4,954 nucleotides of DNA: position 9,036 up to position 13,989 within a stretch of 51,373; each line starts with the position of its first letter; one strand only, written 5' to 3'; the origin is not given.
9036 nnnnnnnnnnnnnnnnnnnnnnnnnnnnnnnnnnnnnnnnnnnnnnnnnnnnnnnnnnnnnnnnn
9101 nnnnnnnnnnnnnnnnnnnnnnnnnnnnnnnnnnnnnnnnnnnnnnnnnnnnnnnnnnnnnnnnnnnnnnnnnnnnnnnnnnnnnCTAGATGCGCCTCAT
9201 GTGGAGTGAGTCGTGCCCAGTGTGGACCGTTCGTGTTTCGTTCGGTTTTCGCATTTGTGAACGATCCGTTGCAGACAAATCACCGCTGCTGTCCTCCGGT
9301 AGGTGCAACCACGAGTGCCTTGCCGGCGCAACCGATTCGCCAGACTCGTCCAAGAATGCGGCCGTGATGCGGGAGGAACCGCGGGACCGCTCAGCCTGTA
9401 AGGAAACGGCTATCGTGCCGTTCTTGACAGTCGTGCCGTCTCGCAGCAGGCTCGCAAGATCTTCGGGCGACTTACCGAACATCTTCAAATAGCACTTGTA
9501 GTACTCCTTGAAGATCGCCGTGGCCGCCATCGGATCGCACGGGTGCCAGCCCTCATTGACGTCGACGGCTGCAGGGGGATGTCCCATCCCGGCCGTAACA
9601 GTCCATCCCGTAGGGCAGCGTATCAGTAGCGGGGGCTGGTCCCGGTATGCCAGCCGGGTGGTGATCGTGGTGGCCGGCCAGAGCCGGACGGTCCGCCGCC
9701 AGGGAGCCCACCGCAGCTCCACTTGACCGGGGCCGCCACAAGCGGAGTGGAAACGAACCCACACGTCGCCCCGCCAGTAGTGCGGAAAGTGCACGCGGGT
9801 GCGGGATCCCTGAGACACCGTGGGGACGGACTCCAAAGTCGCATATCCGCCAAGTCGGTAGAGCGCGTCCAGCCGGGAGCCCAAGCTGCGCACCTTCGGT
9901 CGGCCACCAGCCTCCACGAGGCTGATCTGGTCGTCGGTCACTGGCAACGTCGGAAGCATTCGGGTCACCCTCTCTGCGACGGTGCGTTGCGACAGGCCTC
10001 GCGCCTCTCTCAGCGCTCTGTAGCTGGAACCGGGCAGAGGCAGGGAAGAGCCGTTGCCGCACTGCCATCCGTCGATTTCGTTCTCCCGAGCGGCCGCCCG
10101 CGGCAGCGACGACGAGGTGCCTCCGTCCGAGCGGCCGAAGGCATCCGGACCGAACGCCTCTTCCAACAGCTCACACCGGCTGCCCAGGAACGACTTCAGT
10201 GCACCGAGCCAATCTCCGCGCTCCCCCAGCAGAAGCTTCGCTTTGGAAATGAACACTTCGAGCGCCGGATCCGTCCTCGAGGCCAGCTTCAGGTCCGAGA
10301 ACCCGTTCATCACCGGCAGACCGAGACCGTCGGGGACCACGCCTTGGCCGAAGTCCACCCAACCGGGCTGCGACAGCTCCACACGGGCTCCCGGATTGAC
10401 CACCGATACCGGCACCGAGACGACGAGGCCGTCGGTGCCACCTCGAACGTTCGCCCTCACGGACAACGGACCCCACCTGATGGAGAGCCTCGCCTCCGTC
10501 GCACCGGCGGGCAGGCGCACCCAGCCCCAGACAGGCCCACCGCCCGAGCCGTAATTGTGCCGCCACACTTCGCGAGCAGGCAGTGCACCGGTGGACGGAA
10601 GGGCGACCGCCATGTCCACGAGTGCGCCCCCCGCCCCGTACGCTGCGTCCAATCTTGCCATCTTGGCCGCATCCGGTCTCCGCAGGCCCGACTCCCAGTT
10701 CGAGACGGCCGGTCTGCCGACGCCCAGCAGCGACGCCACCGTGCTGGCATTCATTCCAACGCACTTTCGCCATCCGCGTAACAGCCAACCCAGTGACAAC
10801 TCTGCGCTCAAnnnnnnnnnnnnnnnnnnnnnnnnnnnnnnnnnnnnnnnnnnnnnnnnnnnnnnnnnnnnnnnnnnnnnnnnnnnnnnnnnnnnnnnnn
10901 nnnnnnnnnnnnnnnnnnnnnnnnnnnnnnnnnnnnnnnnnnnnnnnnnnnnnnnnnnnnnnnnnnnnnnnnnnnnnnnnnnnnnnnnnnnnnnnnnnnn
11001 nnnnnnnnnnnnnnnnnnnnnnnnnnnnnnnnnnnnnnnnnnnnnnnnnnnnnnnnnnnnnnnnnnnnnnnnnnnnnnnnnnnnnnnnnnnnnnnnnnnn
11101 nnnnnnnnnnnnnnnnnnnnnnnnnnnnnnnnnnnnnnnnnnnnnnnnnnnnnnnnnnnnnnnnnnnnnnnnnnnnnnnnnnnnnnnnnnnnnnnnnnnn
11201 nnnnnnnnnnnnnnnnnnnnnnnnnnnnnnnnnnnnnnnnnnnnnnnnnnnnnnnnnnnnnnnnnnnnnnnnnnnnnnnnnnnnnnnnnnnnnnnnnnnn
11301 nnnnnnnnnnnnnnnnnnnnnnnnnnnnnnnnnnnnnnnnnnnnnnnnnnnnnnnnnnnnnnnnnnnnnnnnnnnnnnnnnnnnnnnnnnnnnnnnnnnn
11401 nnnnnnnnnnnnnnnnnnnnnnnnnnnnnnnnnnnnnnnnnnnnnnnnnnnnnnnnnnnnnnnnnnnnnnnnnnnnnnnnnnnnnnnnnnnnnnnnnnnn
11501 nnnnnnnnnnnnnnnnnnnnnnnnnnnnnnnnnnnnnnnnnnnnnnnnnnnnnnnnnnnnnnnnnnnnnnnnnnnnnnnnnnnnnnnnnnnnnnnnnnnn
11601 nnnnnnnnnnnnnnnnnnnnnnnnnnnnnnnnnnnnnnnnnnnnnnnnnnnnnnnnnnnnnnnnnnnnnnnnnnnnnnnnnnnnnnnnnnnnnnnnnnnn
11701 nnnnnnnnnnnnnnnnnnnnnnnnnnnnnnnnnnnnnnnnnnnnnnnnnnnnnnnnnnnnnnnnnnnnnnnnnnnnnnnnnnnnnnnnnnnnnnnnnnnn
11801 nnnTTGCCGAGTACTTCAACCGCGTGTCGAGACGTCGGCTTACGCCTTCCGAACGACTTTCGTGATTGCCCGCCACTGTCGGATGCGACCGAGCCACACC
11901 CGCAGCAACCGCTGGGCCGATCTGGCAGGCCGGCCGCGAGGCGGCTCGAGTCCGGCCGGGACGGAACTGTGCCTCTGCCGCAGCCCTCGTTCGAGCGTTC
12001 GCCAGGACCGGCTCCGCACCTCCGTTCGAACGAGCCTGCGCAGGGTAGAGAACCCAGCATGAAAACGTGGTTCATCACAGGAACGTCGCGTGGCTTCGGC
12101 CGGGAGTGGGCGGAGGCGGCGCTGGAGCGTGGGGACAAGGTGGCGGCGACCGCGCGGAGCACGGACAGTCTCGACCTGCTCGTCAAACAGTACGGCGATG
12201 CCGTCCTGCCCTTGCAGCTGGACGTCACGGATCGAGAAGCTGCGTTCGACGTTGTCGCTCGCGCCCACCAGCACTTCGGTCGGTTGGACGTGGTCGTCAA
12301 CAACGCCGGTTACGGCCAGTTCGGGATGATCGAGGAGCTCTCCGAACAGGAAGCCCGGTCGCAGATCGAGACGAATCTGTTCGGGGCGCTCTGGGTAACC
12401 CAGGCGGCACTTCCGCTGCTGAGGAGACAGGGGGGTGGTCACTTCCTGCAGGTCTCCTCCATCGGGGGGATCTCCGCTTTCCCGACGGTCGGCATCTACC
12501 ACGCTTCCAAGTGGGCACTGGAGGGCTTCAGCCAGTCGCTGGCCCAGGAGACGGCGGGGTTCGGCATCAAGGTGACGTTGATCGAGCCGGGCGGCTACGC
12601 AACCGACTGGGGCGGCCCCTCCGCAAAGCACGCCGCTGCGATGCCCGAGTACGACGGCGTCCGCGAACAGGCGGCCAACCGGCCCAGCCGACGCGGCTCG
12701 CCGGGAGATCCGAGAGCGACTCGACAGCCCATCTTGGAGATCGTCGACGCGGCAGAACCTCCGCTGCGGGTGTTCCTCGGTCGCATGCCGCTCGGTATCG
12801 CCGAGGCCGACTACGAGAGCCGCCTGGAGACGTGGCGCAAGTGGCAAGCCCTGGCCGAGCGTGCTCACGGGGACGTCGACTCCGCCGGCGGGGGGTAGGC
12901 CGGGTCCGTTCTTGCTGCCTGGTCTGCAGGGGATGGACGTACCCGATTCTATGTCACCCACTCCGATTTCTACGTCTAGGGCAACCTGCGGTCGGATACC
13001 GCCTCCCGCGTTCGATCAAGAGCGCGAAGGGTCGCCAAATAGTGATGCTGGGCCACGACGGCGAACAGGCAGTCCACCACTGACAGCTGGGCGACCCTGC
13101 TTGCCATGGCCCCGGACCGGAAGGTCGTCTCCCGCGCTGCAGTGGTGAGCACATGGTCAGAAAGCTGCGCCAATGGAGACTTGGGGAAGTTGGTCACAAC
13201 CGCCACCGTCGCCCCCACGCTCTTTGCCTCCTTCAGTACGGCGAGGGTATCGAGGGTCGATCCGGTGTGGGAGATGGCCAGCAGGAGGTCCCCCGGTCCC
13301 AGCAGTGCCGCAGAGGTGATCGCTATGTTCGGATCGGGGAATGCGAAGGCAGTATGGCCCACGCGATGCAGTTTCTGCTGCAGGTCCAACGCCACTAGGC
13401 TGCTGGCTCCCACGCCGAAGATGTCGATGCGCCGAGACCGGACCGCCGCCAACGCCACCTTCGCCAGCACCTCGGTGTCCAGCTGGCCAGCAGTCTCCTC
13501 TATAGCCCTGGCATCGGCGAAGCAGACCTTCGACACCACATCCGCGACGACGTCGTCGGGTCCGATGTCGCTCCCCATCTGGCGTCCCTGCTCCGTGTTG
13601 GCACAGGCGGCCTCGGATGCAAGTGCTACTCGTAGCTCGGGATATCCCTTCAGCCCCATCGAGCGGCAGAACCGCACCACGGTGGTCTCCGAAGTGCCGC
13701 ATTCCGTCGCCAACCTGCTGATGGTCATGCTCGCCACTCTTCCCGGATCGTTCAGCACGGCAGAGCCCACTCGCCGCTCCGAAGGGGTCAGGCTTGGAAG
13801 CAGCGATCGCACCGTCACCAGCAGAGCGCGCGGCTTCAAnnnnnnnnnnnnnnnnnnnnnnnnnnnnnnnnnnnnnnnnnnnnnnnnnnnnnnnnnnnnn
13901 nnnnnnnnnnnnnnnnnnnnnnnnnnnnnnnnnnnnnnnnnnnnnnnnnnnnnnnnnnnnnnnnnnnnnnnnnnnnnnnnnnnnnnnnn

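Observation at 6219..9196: Minimal riboswitch-controlled guanidine-assimilation module: guanidine-I riboswitch, GdmH-type hydrolase and APC permease, with no nickel chaperones in the window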

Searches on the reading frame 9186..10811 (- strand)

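Call 4: search_protein_families(library=pfam, proteins=[window:9186-10811:-])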
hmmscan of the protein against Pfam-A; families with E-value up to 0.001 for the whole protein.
window:9186-10811:- (541 aa): 2 families
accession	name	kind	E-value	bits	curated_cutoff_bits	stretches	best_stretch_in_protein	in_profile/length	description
PF13560.12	HTH_31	-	3.2e-15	56.6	27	2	7-66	2-62/64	Helix-turn-helix domain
PF01381.28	HTH_3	-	5e-10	39.7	23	1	15-59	5-49/55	Helix-turn-helix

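Call 5: search_protein_families(library=ncbifam, proteins=[window:9186-10811:-])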
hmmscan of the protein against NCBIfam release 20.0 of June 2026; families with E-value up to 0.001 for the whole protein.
window:9186-10811:- (541 aa): 2 families
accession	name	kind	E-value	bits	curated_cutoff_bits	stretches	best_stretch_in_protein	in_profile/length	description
TIGR03070.1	couple_hipB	subfamily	3.5e-05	23.7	71.65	0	7-51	3-47/58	type II toxin-antitoxin system Y4mF family antitoxin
TIGR03830.1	CxxCG_CxxCG_HTH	subfamily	0.00061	19.6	61.8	0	11-49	70-108/127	type II TA system antitoxin MqsA family protein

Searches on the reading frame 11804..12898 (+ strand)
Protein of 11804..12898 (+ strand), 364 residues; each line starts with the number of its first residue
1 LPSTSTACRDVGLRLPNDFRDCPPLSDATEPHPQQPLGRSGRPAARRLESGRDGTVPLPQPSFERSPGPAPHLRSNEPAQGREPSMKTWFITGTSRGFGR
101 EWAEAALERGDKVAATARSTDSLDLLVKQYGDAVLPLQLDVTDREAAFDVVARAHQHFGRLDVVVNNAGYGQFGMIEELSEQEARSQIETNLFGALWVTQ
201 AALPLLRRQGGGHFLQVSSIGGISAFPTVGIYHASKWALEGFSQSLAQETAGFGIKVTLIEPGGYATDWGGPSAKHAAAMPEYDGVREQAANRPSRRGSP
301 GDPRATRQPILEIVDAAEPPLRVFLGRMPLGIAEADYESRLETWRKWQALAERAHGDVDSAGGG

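Call 23: search_protein_families(library=pfam, max_evalue=1, proteins=[window:11804-12898:+])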
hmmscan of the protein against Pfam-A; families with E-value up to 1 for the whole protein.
window:11804-12898:+ (364 aa): 5 families
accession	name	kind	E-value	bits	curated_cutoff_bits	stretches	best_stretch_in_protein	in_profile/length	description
PF00106.31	adh_short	-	3.5e-48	164.1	26.6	1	88-271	2-188/195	short chain dehydrogenase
PF13561.12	adh_short_C2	-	1e-35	123.9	27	1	95-270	3-181/236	Enoyl-(Acyl carrier protein) reductase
PF08659.16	KR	-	7.5e-11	42.7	22.6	1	88-249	2-166/180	KR domain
PF08643.16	DUF1776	-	0.0023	17.8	25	1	155-261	86-195/294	Fungal family of unknown function (DUF1776)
PF01370.27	Epimerase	-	0.0075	16.1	20.9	1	90-219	2-115/240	NAD dependent epimerase/dehydratase family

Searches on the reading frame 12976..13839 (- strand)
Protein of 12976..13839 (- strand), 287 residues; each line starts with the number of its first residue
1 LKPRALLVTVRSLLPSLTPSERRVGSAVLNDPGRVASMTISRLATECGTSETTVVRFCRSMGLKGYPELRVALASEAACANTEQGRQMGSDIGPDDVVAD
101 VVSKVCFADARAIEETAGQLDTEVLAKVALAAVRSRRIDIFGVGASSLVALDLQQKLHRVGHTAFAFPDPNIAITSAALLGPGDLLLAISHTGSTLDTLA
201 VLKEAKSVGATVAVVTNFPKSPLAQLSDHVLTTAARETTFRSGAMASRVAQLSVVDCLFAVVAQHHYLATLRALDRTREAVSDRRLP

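Call 23: search_protein_families(library=pfam, max_evalue=1, proteins=[window:12976-13839:-])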
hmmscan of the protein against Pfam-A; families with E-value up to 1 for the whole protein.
window:12976-13839:- (287 aa): 3 families
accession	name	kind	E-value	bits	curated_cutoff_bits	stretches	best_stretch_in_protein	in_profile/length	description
PF01380.27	SIS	-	1.3e-25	90.1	25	1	135-259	5-129/131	SIS domain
PF01418.23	HTH_6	-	3.3e-19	69.1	28.3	1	6-78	3-75/77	Helix-turn-helix domain, rpiR family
PF13580.11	SIS_2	-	0.00024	21.6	27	1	179-216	100-137/138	SIS domain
